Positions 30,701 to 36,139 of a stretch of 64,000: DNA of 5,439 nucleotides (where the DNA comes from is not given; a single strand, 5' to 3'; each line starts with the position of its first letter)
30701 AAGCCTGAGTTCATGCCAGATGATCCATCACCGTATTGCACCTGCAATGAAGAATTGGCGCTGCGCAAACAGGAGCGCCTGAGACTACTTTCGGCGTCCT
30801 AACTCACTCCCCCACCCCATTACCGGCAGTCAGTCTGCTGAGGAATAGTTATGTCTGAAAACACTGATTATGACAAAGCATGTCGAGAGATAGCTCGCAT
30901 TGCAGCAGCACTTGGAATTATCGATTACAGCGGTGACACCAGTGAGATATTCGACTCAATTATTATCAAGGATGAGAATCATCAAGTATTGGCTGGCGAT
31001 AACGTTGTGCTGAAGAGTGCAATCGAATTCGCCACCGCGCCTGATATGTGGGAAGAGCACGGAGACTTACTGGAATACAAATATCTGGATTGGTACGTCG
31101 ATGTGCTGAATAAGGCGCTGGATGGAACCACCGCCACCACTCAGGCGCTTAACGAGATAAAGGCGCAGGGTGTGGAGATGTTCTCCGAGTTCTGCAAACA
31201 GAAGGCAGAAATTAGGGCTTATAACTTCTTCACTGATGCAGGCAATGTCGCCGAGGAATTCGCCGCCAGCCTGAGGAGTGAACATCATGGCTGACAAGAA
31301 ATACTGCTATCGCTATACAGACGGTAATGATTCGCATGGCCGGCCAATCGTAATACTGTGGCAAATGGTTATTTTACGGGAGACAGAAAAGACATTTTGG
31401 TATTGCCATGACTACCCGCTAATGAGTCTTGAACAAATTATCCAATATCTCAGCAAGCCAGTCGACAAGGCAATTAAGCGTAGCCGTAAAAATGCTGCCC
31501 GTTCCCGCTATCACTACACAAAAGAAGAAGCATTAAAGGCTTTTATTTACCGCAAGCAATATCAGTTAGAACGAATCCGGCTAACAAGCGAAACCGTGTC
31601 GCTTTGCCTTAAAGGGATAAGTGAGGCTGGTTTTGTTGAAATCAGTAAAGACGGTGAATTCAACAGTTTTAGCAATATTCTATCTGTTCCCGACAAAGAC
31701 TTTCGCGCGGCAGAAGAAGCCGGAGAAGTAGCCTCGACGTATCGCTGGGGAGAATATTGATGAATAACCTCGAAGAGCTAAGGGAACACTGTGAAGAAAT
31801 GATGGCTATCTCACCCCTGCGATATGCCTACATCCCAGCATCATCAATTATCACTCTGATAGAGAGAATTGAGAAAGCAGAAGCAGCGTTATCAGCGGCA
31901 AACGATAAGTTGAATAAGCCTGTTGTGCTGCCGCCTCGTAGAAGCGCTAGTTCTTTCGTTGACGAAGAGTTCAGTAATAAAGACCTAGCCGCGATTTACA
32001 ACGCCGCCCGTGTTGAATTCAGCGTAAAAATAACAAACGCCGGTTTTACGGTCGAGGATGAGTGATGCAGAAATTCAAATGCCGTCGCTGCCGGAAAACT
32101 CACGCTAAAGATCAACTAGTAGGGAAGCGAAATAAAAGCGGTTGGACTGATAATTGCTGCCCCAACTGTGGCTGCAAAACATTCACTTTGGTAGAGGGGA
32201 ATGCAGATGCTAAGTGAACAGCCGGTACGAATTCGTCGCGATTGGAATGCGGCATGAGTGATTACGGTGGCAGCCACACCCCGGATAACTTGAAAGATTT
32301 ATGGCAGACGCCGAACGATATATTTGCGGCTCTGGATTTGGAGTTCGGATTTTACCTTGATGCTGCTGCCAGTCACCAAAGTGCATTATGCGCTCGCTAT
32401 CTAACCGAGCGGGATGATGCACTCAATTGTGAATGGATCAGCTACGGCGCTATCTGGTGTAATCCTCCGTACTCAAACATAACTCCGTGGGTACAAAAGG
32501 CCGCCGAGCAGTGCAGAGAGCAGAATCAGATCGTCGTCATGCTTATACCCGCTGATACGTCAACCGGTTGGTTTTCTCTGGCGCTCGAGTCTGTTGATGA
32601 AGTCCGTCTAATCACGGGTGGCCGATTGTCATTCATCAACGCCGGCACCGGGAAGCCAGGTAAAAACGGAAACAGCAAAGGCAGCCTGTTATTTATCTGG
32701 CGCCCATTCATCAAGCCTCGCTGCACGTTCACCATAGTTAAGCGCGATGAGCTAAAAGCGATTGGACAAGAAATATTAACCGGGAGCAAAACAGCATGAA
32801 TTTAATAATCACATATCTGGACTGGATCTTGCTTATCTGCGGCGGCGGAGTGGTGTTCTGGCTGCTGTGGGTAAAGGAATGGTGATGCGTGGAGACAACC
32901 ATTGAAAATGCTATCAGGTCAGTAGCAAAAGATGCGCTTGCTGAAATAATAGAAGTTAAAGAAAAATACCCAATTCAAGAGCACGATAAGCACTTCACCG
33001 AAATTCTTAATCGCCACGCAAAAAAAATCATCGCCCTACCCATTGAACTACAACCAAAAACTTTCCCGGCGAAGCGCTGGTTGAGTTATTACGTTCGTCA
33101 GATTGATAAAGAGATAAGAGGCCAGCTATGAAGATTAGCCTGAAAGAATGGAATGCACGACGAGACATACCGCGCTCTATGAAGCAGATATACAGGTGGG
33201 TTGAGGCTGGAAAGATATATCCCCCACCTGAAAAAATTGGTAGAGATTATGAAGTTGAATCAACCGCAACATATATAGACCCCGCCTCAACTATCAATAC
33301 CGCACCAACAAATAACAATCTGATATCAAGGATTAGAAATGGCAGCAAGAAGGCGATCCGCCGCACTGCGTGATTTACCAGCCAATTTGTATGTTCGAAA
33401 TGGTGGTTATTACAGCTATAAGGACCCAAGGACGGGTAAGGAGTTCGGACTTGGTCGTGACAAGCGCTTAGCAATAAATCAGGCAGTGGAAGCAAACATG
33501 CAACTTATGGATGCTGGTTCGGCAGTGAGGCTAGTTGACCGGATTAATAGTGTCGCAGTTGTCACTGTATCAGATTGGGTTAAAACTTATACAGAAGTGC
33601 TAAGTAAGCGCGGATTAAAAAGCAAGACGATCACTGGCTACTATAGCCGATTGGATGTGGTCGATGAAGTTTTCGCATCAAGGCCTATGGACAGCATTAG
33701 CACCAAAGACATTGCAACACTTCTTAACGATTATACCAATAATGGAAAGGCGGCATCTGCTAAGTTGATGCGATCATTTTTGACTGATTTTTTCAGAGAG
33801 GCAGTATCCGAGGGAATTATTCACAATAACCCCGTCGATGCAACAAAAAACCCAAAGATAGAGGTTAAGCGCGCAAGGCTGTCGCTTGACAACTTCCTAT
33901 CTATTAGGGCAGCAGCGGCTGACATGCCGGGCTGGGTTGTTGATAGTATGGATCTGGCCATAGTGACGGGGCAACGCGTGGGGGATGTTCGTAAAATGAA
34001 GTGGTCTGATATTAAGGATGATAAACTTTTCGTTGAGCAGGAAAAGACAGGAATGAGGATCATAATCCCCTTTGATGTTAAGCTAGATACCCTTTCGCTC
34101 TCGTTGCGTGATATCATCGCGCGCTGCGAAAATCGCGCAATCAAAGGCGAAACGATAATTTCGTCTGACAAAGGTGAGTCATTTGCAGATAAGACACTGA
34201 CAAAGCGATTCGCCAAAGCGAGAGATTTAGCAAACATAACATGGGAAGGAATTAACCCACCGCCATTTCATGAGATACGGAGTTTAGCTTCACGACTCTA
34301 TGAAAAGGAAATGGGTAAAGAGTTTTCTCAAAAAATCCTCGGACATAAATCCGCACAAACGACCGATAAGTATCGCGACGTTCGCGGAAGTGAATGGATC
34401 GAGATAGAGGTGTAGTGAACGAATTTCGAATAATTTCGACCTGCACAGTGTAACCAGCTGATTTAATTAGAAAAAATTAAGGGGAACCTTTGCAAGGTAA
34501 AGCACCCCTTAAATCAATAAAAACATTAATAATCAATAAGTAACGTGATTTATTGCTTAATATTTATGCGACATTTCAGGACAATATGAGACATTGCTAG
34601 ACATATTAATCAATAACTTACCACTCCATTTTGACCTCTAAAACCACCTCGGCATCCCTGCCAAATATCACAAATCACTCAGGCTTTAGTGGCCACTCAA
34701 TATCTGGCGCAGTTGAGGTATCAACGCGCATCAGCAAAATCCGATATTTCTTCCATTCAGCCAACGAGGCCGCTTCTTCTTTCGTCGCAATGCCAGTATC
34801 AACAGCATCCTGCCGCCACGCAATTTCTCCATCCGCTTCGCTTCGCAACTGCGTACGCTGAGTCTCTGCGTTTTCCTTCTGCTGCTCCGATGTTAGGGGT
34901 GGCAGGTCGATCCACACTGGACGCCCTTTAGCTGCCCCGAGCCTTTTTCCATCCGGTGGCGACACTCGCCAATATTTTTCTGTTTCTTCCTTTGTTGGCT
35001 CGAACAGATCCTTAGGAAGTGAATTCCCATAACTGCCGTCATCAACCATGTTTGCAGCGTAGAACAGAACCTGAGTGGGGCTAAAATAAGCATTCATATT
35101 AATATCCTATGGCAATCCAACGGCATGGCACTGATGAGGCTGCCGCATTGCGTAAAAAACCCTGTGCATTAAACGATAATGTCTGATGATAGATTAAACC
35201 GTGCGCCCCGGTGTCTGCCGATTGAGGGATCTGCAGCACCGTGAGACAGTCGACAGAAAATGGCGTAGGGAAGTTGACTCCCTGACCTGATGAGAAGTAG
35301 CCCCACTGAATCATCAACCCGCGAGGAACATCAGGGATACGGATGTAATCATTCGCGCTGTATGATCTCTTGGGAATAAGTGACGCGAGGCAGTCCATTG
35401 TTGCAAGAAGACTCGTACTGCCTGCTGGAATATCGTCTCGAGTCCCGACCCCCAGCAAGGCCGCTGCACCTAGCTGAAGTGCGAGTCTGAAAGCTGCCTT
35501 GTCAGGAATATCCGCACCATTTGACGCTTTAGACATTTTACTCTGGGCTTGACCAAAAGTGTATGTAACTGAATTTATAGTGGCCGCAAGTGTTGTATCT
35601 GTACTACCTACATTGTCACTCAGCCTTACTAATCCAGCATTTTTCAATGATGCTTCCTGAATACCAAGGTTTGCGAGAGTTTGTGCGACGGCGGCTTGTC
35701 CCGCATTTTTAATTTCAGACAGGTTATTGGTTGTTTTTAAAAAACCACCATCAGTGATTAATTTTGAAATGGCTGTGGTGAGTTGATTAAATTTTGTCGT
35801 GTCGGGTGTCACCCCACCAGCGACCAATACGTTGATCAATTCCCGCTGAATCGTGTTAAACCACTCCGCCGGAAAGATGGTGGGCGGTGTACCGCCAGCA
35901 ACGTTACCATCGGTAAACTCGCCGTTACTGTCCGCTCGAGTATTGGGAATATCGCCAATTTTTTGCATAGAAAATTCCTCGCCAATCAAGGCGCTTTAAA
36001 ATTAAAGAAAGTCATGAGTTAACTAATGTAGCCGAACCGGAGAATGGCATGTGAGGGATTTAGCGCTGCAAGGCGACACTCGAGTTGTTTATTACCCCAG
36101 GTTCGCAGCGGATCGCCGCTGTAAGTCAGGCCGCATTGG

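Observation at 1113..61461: Tandem dilysogen whose middle is a complete, undamaged hybrid phage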

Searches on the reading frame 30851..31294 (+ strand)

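Call 13: search_protein_families(library=phrogs, proteins=[window:30851-31294:+], max_evalue=0.00001)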
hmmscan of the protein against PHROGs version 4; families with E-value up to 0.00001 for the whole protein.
window:30851-31294:+ (147 aa): 2 families
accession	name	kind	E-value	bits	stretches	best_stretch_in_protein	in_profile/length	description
phrog_492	-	unknown function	3.4e-13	51.1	1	44-143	78-173/195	-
phrog_614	-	unknown function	1.8e-06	28.8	1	39-130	80-162/214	-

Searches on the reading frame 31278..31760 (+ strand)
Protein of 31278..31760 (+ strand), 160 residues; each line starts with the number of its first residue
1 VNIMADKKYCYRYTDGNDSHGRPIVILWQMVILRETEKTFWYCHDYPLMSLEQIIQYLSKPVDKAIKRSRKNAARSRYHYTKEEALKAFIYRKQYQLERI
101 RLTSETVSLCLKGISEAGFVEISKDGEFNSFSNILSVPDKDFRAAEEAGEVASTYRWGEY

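Call 13: search_protein_families(library=phrogs, proteins=[window:31278-31760:+], max_evalue=0.00001)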
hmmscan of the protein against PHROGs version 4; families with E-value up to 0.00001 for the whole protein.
window:31278-31760:+ (160 aa): 1 family
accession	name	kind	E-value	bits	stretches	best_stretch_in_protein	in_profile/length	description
phrog_13631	-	unknown function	1.5e-07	32.6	1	22-111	29-104/136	-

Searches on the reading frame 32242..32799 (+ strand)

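Call 13: search_protein_families(library=phrogs, proteins=[window:32242-32799:+], max_evalue=0.00001)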
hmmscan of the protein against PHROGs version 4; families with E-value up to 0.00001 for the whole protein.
window:32242-32799:+ (185 aa): 4 families
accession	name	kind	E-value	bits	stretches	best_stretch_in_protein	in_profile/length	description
phrog_111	-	other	1.2e-80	272.9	1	4-183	50-232/345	DNA methyltransferase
phrog_6083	-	DNA, RNA and nucleotide metabolism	1.5e-26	93.4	1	93-177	2-89/94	DNA methylase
phrog_22740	-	unknown function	3.2e-16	60.7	1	18-95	11-90/99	-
phrog_799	-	other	3.9e-06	27.3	1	47-109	263-323/458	DNA methyltransferase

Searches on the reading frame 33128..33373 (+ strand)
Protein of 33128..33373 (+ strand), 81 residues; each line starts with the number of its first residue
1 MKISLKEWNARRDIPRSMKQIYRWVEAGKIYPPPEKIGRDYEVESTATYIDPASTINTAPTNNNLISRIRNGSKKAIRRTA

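Call 13: search_protein_families(library=phrogs, proteins=[window:33128-33373:+], max_evalue=0.00001)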
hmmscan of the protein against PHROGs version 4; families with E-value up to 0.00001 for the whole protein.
window:33128-33373:+ (81 aa): 1 family
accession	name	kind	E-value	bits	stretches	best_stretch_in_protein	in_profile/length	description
phrog_629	-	integration and excision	3.8e-17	63.1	1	2-75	4-80/82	excisionase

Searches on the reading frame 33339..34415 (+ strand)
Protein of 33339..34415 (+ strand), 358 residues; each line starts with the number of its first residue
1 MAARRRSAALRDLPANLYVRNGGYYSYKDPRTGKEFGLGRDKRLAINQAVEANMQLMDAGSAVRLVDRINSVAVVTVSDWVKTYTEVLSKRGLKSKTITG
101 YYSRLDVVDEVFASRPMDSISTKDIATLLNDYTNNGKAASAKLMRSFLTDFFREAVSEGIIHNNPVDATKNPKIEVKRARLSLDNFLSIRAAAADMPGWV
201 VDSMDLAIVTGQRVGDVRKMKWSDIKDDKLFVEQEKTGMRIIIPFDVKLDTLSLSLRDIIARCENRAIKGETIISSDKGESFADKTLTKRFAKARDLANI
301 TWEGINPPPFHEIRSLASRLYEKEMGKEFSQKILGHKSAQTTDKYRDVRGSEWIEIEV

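Call 13: search_protein_families(library=phrogs, proteins=[window:33339-34415:+], max_evalue=0.00001)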
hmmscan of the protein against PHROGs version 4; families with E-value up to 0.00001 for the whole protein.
window:33339-34415:+ (358 aa): 5 families
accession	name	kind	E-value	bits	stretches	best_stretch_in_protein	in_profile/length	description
phrog_7244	-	integration and excision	9.3e-74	249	1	12-264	9-262/263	integrase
phrog_1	-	integration and excision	4.9e-48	165.8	1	15-349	111-436/611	integrase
phrog_10320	-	unknown function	5.4e-26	91.6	1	284-356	17-88/89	-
phrog_216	-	integration and excision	2e-23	83.9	1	142-353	16-229/301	integrase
phrog_15424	-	unknown function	3.4e-12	47.5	1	14-128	11-127/128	-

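Call 46: search_protein_families(library=pfam, proteins=[window:33339-34415:+], max_evalue=0.01)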
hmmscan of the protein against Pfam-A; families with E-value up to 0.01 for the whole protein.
window:33339-34415:+ (358 aa): 7 families
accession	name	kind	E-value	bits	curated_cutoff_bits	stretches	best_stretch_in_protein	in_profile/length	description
PF00589.27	Phage_integrase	-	1e-24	87.6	27.1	1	204-349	28-169/172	Phage integrase family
PF09003.16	Arm-DNA-bind_1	-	9.3e-21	74.1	22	1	1-62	1-66/74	Bacteriophage lambda integrase, Arm DNA-binding domain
PF02899.23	Phage_int_SAM_1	-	7.6e-09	36.2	22.3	1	82-159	2-83/83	Phage integrase, N-terminal SAM-like domain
PF22022.2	Phage_int_M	-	5.1e-08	33.5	27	1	89-170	12-94/96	Phage integrase central domain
PF13495.12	Phage_int_SAM_4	-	0.0015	19.3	27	1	84-157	5-80/85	Phage integrase, N-terminal SAM-like domain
PF14659.12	Phage_int_SAM_3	-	0.0072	17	22.6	0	76-131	1-56/58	Phage integrase, N-terminal SAM-like domain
PF13102.12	Phage_int_SAM_5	-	0.0099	16.7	22.3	0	138-167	65-94/98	Phage integrase SAM-like domain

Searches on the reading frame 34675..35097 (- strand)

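Call 14: search_protein_families(library=phrogs, proteins=[window:34675-35097:-], max_evalue=0.00001)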
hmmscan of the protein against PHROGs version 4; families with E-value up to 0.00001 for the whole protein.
window:34675-35097:- (140 aa): 6 families
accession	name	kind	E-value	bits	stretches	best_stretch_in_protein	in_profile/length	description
phrog_188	-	tail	9.5e-44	150.6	1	1-140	44-182/207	tail fiber assembly protein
phrog_5572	-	unknown function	2.9e-22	80.5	1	69-140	52-125/130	-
phrog_105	-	tail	1.6e-21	77.7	1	71-140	134-203/239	tail fiber assembly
phrog_3792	-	tail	2.5e-19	70.3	1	69-140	7-78/78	tail assembly chaperone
phrog_136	-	tail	1.5e-17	65.3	1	69-140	106-177/178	tail fiber assembly protein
phrog_2341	-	unknown function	7.1e-17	62.2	1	72-139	17-86/88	-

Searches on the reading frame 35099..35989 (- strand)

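Call 14: search_protein_families(library=phrogs, proteins=[window:35099-35989:-], max_evalue=0.00001)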
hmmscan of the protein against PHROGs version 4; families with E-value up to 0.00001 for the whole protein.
window:35099-35989:- (296 aa): 18 families
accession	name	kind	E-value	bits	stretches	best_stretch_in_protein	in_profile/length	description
phrog_1833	-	tail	1.3e-31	111.3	1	8-167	10-173/322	tail fiber protein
phrog_1396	-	tail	9.8e-27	95.2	1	11-296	1-341/504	tail fiber protein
phrog_1858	-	tail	9.1e-21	74.5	1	13-177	9-144/1018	tail fiber protein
phrog_17105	-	unknown function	2.4e-17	63.8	1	8-148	1-149/528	-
phrog_2557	-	head and packaging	1.2e-15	58.2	1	8-296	315-533/534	virion structural protein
phrog_17588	-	unknown function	2.1e-15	57.8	1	20-127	12-116/332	-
phrog_32166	-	unknown function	2.4e-15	57.9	1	39-125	39-125/152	-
phrog_6683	-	tail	2.4e-15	57.7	1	21-141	17-134/367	tail fiber protein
phrog_4209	-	tail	2.5e-14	54.1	1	210-296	315-406/406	tail fiber protein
phrog_6859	-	tail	4.5e-14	53.6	1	22-121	18-115/346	tail fiber protein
phrog_2617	-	tail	2.5e-12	47.3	1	20-180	12-170/659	short tail fiber protein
phrog_18834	-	unknown function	3.3e-12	47.8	1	18-127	15-122/338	-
phrog_2097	-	tail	1.5e-11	44.8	1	8-165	189-339/644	tail fiber protein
phrog_295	-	tail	9.9e-10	38.9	1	90-191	378-468/794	tail fiber protein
phrog_16867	-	unknown function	1.6e-09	37.9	1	22-77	14-69/631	-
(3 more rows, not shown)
